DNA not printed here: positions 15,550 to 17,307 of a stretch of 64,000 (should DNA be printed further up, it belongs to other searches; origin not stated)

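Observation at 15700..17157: AT-rich orphan gene next to tRNA-Pro: inactivated helicase/P-loop-like domain, coiled coil and HEPN-like Rx4H motif (candidate stand-alone defence or toxin protein)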

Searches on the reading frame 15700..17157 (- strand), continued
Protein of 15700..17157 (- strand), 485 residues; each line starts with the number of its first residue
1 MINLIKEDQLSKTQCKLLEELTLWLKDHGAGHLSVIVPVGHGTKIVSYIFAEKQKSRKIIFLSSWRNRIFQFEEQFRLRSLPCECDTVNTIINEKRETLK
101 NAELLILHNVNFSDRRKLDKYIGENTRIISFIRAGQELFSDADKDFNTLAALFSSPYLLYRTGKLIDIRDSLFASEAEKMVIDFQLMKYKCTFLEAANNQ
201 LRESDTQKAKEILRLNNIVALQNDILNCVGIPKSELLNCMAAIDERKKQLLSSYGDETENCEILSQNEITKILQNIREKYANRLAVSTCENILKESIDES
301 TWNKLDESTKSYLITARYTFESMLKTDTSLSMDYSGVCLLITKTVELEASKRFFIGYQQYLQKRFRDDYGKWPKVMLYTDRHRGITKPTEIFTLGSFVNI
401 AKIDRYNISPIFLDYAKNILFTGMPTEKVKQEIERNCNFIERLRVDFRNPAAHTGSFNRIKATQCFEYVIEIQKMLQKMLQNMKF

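Call 30: search_protein_families(library=pfam, alignment_id=A3, max_evalue=0.001)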
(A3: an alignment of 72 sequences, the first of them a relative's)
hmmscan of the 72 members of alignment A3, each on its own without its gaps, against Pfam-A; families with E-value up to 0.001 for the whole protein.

A. member 1, P0032 (578 aa): 0 families

B. families by the number of members that match (of 72 scanned): 30 families (the first 25 are shown)
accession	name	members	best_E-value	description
PF13643.11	DUF4145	8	1.2e-08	Domain of unknown function (DUF4145)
PF13240.11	Zn_Ribbon_1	3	1.5e-07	zinc-ribbon domain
PF12773.13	DZR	3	1.4e-05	Double zinc ribbon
PF13248.11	Zn_ribbon_3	2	2.4e-06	zinc-ribbon domain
PF18731.6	HEPN_Swt1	2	0.00046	Swt1-like HEPN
PF09848.15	SLFN-g3_helicase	1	1.7e-41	Schlafen group 3, DNA/RNA helicase domain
PF00382.24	TFIIB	1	1.3e-22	Transcription factor TFIIB repeat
PF12102.13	MrcB_N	1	1.4e-17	MrcB-like, N-terminal domain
PF04851.21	ResIII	1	3.2e-14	Type III restriction enzyme, res subunit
PF08271.17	Zn_Ribbon_TF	1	1.4e-12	TFIIB zinc-binding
PF02810.21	SEC-C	1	4.4e-10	SEC-C motif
PF00270.35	DEAD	1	1.1e-06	DEAD/DEAH box helicase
PF16003.10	DUF4776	1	1.2e-06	Domain of unknown function (DUF4776)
PF05531.17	NPV_P10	1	3.5e-06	Nucleopolyhedrovirus P10 protein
PF01656.29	CbiA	1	1.3e-05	CobQ/CobB/MinD/ParA nucleotide binding domain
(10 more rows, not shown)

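Call 36: search_protein_families(library=pfam, proteins=[P0019, P0072, P0079, P0081, P0082, P0087, P0092, P0117, P0137, P0151], max_evalue=0.1)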
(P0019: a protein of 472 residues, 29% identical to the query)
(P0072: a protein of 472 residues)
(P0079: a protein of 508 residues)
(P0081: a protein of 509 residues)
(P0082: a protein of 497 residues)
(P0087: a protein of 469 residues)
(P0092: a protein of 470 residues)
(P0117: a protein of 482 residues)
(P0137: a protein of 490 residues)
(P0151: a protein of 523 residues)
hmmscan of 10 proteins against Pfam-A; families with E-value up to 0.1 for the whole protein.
P0019 (472 aa): 4 families
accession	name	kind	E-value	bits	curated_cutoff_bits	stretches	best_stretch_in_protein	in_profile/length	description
PF07464.16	ApoLp-III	-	0.003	18.1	36.3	1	215-288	3-73/146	Apolipophorin-III precursor (apoLp-III)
PF18731.6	HEPN_Swt1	-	0.011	16.4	27.5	0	88-118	69-98/115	Swt1-like HEPN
PF13997.11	YqjK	-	0.038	14.9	28.1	1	182-212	3-33/73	YqjK-like protein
PF10303.14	DUF2408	-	0.049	14.6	25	0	149-284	6-112/130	Protein of unknown function (DUF2408)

P0072 (472 aa): 4 families
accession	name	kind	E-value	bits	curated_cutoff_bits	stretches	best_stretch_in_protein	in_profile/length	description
PF13643.11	DUF4145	-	0.0015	19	23.1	0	84-119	46-82/88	Domain of unknown function (DUF4145)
PF18731.6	HEPN_Swt1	-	0.0021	18.8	27.5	0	414-456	69-107/115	Swt1-like HEPN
PF09509.15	Hypoth_Ymh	-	0.013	15.8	25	0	430-465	84-118/119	Protein of unknown function (Hypoth_ymh)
PF10443.15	RNA12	-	0.044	13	27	0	169-281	212-331/429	RNA12 protein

P0079 (508 aa): 4 families
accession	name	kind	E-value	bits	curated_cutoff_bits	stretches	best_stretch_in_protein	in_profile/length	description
PF13643.11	DUF4145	-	0.00054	20.4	23.1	1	93-121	49-77/88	Domain of unknown function (DUF4145)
PF19034.5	RnlA-toxin_DBD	-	0.027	15.3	27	0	309-363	7-57/125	RNase LS, bacterial toxin DBD domain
PF09509.15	Hypoth_Ymh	-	0.032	14.5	25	0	467-500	85-117/119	Protein of unknown function (Hypoth_ymh)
PF07889.17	DUF1664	-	0.055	14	34.6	1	199-261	53-115/124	Protein of unknown function (DUF1664)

P0081 (509 aa): 0 families

P0082 (497 aa): 8 families
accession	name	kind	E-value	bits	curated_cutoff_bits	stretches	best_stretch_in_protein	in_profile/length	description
PF08781.15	DP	-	0.0029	17.9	24.7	1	217-264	2-49/138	Transcription factor DP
PF14282.11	FlxA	-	0.006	17.1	26.3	1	190-271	5-89/101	FlxA-like protein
PF05064.18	Nsp1_C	-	0.017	15.4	24.1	1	202-264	48-110/114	Nsp1-like C-terminal region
PF09509.15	Hypoth_Ymh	-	0.024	15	25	0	455-482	84-110/119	Protein of unknown function (Hypoth_ymh)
PF13643.11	DUF4145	-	0.033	14.7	23.1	0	84-110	46-71/88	Domain of unknown function (DUF4145)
PF08946.15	Osmo_CC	-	0.039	14.7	24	0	222-244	11-33/46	Osmosensory transporter coiled coil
PF19673.4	DUF6176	-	0.049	14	27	0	258-293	69-102/109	Family of unknown function (DUF6176)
PF07600.16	DUF1564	-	0.058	13.5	25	0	262-337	44-120/167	Protein of unknown function (DUF1564)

P0087 (469 aa): 2 families
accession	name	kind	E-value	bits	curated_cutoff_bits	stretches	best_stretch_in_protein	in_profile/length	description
PF07889.17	DUF1664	-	0.038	14.5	34.6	0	173-225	60-112/124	Protein of unknown function (DUF1664)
PF19233.4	DUF5886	-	0.066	14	36.5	0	187-225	83-121/135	Family of unknown function (DUF5886)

P0092 (470 aa): 2 families
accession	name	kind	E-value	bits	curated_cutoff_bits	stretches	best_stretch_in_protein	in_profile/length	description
PF05531.17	NPV_P10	-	0.029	15.3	29.8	1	192-222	8-38/75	Nucleopolyhedrovirus P10 protein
PF13675.11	PilJ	-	0.091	13.3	26.6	0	171-234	39-104/114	Type IV pili methyl-accepting chemotaxis transducer N-term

P0117 (482 aa): 9 families
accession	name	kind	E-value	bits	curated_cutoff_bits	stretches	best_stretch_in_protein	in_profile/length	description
PF05531.17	NPV_P10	-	3.5e-06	27.8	29.8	1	185-236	12-66/75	Nucleopolyhedrovirus P10 protein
PF01601.21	CoV_S2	-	0.0099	15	40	1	186-270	219-304/521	Coronavirus spike glycoprotein S2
PF02050.21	FliJ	-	0.015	15.9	28.4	1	177-263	35-122/123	Flagellar FliJ protein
PF09763.15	Sec3_CC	-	0.021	15.1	27.1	0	176-228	13-65/133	Exocyst complex component Sec3, coiled-coil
PF04513.17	Baculo_PEP_C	-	0.026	15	38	1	193-264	18-88/140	Baculovirus polyhedron envelope protein, PEP, C terminus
PF06009.19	Laminin_II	-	0.03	14.8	33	1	186-235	5-54/138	Laminin Domain II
PF20667.3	Sec10_N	-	0.04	14.5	27.4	1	174-227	32-85/118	Exocyst complex component Sec10, N-terminal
PF19034.5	RnlA-toxin_DBD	-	0.065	14.1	27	0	280-337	6-59/125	RNase LS, bacterial toxin DBD domain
PF00804.31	Syntaxin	-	0.069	13.4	26.7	0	191-260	2-71/157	Syntaxin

P0137 (490 aa): 7 families
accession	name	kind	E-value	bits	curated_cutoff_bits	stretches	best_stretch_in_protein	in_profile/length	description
PF04363.17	DUF496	-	0.004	17.7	23.2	1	215-278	11-73/93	Protein of unknown function (DUF496)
PF08781.15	DP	-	0.024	14.9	24.7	1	211-257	3-49/138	Transcription factor DP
PF13643.11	DUF4145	-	0.045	14.3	23.1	0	426-474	41-87/88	Domain of unknown function (DUF4145)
PF05565.16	Sipho_Gp157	-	0.063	13.7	28.6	0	183-241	29-86/162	Siphovirus Gp157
PF19334.4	DUF5920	-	0.084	12.9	27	0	200-238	54-89/203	Domain of unknown function (DUF5920)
PF09713.15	A_thal_3526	-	0.097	13.4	27.8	0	426-442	10-26/53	Plant protein 1589 of unknown function (A_thal_3526)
PF10234.14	Cluap1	-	0.099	12.5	25.8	1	178-271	141-231/268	Clusterin-associated protein-1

P0151 (523 aa): 2 families
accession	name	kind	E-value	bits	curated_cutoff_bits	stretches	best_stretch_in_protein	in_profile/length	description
PF13643.11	DUF4145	-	0.02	15.4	23.1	0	91-116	51-76/88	Domain of unknown function (DUF4145)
PF07342.17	TscT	-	0.021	15.7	27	1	127-173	23-69/100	TscT toxin protein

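Call 38: search_protein_families(library=padloc, alignment_id=A3, max_evalue=0.001)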
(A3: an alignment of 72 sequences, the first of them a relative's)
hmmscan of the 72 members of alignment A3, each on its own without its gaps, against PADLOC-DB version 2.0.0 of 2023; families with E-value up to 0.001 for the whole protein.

A. member 1, P0032 (578 aa): 0 families

B. families by the number of members that match (of 72 scanned): 41 families (the first 25 are shown)
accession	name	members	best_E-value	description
PDLC04472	PDC-M16A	4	6.9e-08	-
PDLC04134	mad2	3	1.1e-09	mads_2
PDLC03285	MTase_II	3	9.9e-09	Type II methyltransferase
PDLC03107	Specificity_I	3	1.9e-06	Type I specificity subunit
PDLC02350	AbiO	2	5e-17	AbiO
PDLC03023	MTase_I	2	0.00021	Type I methyltransferase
PDLC03313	MTase_II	2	0.00037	Type II methyltransferase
PDLC05014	PDC-S41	1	1.6e-11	-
PDLC03068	Specificity_I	1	2.2e-07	Type I specificity subunit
PDLC04917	PDC-S12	1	2.6e-07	-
PDLC01439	typeIV_DinG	1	3.8e-07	CAS-IV-A; associated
PDLC03101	Specificity_I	1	3e-06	Type I specificity subunit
PDLC03218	MTase_II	1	3.3e-06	Type II methyltransferase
PDLC03168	Specificity_I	1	4.3e-06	Type I specificity subunit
PDLC03021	MTase_I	1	7.2e-06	Type I methyltransferase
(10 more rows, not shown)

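Call 39: find_related_loci(query=A1, collection=genome_contigs, flank=10000)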
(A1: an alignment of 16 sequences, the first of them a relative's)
Query A1 (485 aa) in genome_contigs; peptide patterns used: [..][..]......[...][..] (x = any residue, [..] = any of these).
30 stretches matched a pattern; 28 encode a relative of the query (tblastn E <= 1e-3); 28 distinct loci.
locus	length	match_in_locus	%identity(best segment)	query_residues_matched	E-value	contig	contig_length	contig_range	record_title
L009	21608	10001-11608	28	24-484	4e-53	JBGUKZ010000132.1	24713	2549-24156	MAG: Anaerovoracaceae bacterium isolate ruminal_MAG_269 ruminal_MAG_269_contig_0132, whole genome shotgun sequence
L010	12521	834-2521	34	9-484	1e-47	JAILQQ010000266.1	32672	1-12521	MAG: Lachnospiraceae bacterium isolate RUI362 k141_7722715_flag=0_multi=10.5615_len=32672, whole genome shotgun sequence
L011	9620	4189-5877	32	9-484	4e-45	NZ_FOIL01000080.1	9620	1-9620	[Clostridium] aminophilum strain KH1P1, whole genome shotgun sequence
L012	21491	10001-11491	26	28-484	6e-44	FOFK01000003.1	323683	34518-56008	Lachnospiraceae bacterium RM5 genome assembly, contig: IE08DRAFT_scaffold00002.2, whole genome shotgun sequence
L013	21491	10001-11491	27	28-484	7e-44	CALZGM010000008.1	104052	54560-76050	MAG: uncultured Roseburia sp. isolate SRR3176534_bin.18_metaWRAP_v1.3_MAG genome assembly, contig: ERZ8974731.51, whole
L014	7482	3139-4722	27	28-483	2e-41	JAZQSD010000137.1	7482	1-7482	MAG: Eubacterium sp. isolate T1900045214_TC20190210.MAGScoT_cleanbin_000008 SGB_5355_k141_447, whole genome shotgun sequ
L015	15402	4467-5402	31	194-485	5e-40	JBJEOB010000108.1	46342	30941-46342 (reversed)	MAG: Lachnospiraceae bacterium isolate LOHA06_bin.032 NODE_391_length_46342_cov_7.884287, whole genome shotgun sequence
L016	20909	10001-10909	33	192-485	1e-38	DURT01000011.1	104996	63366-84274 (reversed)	MAG TPA_asm: Tissierellia bacterium isolate AS25fmACSIPFO_90 6754_AS25, whole genome shotgun sequence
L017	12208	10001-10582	37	299-485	2e-36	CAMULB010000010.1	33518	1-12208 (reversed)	MAG TPA_asm: uncultured Lachnospiraceae bacterium isolate SRR14038236_bin.95_metawrap_v1.3_MAG genome assembly, contig:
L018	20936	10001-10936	30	194-485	6e-36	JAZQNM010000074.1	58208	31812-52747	MAG: Lachnospiraceae bacterium isolate T1900045246_TH20190016.MAGScoT_cleanbin_000019 SGB_5634_k141_964220, whole genome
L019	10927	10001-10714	31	240-482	8e-34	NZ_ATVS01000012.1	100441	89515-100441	Butyrivibrio sp. AE3009 G588DRAFT_scaffold00012.12_C, whole genome shotgun sequence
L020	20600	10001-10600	38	292-483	7e-34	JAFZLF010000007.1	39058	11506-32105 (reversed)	MAG: Clostridiales bacterium isolate RGIG7868 Water_buffalos_Reticulum-4__c45109, whole genome shotgun sequence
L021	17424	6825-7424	35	293-483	5e-32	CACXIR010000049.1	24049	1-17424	MAG: Fibrobacter succinogenes isolate RUG11295 genome assembly, contig: RUG11295_asm_49, whole genome shotgun sequence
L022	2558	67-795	31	236-485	6e-32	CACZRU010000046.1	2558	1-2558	MAG: uncultured Lachnospiraceae bacterium isolate RUG12891 genome assembly, contig: RUG12891_asm_46, whole genome shotgu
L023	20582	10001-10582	35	293-480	2e-31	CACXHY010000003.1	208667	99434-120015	MAG: uncultured Clostridiales bacterium isolate RUG11272 genome assembly, contig: RUG11272_asm_3, whole genome shotgun s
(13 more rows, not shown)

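Call 45: find_encoding_contigs(protein=P0016, flank=10000, max_places=3)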
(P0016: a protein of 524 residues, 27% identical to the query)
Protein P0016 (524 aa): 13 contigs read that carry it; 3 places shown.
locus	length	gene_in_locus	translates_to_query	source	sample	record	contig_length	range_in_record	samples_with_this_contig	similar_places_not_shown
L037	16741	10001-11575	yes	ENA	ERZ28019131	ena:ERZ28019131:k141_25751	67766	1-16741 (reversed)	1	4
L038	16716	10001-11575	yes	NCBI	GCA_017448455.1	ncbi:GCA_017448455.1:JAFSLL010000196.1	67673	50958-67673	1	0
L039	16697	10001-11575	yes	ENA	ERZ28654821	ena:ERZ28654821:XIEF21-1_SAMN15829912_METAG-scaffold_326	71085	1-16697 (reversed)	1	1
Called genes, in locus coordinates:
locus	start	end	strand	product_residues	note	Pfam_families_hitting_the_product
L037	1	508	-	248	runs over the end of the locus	PF00753:Lactamase_B (faint), PF13483:Lactamase_B_3 (weak), PF12706:Lactamase_B_2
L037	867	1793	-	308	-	PF00126:HTH_1, PF03466:LysR_substrate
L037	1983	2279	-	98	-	-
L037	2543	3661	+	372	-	PF01844:HNH (weak)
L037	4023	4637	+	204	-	PF23835:DUF7205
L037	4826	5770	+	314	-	-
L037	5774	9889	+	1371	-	PF04851:ResIII, PF07669:Eco57I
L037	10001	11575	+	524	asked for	-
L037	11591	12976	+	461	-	-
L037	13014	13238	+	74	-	-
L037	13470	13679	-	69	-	-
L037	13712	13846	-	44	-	-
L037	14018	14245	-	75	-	-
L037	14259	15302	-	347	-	PF21189:PHA02142, PF09414:RNA_ligase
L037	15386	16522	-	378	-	PF00154:RecA_N, PF06745:ATPase, PF08423:Rad51, PF21096:RecA_C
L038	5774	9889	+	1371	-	PF04851:ResIII, PF07669:Eco57I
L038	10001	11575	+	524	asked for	-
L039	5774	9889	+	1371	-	PF04851:ResIII, PF07669:Eco57I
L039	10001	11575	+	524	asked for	-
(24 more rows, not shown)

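Call 46: find_encoding_contigs(protein=P0017, flank=10000, max_places=3)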
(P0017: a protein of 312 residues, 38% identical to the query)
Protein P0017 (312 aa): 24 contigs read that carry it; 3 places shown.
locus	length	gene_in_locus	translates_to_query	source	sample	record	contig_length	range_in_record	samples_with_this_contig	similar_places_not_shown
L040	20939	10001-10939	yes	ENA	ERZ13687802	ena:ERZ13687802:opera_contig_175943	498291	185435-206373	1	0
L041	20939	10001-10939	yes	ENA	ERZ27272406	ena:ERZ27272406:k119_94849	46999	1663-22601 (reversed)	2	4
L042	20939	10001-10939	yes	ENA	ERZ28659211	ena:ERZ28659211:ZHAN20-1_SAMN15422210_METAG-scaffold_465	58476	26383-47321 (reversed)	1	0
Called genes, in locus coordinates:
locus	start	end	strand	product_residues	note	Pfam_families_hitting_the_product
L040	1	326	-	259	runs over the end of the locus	PF13310:Virulence_RhuM, PF02661:Fic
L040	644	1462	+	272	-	PF00142:Fer4_NifH, PF01656:CbiA, PF02374:ArsA_ATPase (weak), PF06564:CBP_BcsQ, PF09140:MipZ (weak), PF10609:ParA, PF13614:AAA_31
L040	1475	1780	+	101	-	PF00436:SSB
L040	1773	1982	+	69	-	PF14354:Lar_restr_allev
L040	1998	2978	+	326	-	PF02195:ParB_N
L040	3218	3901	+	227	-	-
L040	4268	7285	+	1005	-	PF08341:TED (faint), PF17802:SpaA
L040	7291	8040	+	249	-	PF04203:Sortase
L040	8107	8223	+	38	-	-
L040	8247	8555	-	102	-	-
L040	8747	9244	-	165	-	PF03811:Zn_ribbon_InsA (weak)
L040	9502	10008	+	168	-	-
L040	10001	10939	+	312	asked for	-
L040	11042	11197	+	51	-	-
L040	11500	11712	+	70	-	-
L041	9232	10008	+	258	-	PF04851:ResIII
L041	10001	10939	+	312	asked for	-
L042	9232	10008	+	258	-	PF04851:ResIII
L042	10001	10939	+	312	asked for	-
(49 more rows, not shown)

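Call 47: find_encoding_contigs(protein=P0013, flank=10000, max_places=2)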
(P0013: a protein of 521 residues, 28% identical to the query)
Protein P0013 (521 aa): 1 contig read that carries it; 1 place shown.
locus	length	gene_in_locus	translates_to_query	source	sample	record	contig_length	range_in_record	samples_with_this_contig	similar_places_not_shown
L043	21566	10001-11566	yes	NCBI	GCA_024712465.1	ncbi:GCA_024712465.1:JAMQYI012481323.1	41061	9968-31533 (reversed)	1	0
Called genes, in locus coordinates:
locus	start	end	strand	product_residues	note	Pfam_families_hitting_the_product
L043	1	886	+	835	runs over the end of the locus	PF00004:AAA (faint), PF28530:DUF8426 (weak), PF07728:AAA_5, PF28529:McrB_lid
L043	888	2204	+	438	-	PF10117:McrBC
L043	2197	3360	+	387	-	PF23870:DUF7225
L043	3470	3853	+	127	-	-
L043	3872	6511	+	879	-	PF12705:PDDEXK_1, PF01930:Cas_Cas4 (weak)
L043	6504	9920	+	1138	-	PF00580:UvrD-helicase, PF13245:AAA_19 (faint), PF13361:UvrD_C, PF13538:UvrD_C_2 (faint), PF12705:PDDEXK_1 (weak)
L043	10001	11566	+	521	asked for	PF04851:ResIII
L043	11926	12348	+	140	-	PF03852:Vsr, PF18741:MTES_1575 (faint), PF04480:DUF559 (weak)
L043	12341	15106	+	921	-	PF10593:Z1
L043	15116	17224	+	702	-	-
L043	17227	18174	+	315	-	-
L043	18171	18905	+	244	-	PF19866:DUF6339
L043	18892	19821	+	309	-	PF14390:DUF4420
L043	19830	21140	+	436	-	PF00145:DNA_methylase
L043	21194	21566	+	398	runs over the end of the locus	-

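Call 48: find_encoding_contigs(protein=P0015, flank=10000, max_places=2)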
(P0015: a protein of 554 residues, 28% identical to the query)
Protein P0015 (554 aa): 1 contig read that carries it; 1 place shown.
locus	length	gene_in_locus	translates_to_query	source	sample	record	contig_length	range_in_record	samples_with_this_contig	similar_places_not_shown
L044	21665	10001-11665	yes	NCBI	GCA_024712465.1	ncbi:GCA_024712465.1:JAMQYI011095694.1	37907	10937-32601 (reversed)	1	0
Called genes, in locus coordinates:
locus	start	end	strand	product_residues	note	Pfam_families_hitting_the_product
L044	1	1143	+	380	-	PF00145:DNA_methylase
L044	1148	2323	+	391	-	PF09217:EcoRII-N, PF09019:EcoRII-C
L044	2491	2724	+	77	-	-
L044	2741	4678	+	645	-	-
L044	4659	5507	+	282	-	-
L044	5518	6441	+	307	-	PF19866:DUF6339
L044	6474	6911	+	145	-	PF03852:Vsr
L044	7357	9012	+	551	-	PF03235:GmrSD_N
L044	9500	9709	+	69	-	-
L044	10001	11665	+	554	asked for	PF04851:ResIII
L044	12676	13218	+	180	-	PF01661:Macro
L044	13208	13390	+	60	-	-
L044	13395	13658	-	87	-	-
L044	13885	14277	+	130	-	PF00293:NUDIX, PF14815:NUDIX_4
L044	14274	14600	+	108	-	PF12643:MazG-like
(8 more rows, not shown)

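Call 72: search_dna_similar(query=window:15703-17157:-, collection=plasmids, mode=protein, max_evalue=0.001, max_rows=15)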
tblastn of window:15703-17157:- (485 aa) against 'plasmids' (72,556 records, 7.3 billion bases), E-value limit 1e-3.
No match.

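Call 73: search_dna_similar(query=window:15703-17157:-, collection=phages, mode=protein, max_evalue=0.001, max_rows=15)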
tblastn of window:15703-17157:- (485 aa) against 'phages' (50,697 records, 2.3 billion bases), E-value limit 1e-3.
No match.

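Call 74: search_dna_similar(query=P0082, collection=plasmids, mode=protein, max_evalue=0.00001, max_rows=15)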
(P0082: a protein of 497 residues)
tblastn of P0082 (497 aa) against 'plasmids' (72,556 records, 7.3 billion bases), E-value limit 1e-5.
Records with a match: 1; places in all: 1; records where one place covers at least 80% of the query: 0.
Best place of each record, by identity: <60% 1.
By first word of the organism name: Priestia 1.
By predicted mobility (MOB-suite, as given by PLSDB): mobilizable 1.
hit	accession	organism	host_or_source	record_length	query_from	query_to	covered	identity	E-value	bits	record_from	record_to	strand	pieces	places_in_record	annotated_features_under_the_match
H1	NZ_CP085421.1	Priestia megaterium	single cell,soil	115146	224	493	54%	28.8%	6e-17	92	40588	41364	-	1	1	hypothetical protein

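Call 75: search_dna_similar(query=P0082, collection=phages, mode=protein, max_evalue=0.00001, max_rows=15)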
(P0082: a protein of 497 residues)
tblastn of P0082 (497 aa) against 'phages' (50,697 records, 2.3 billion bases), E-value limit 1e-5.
No match.
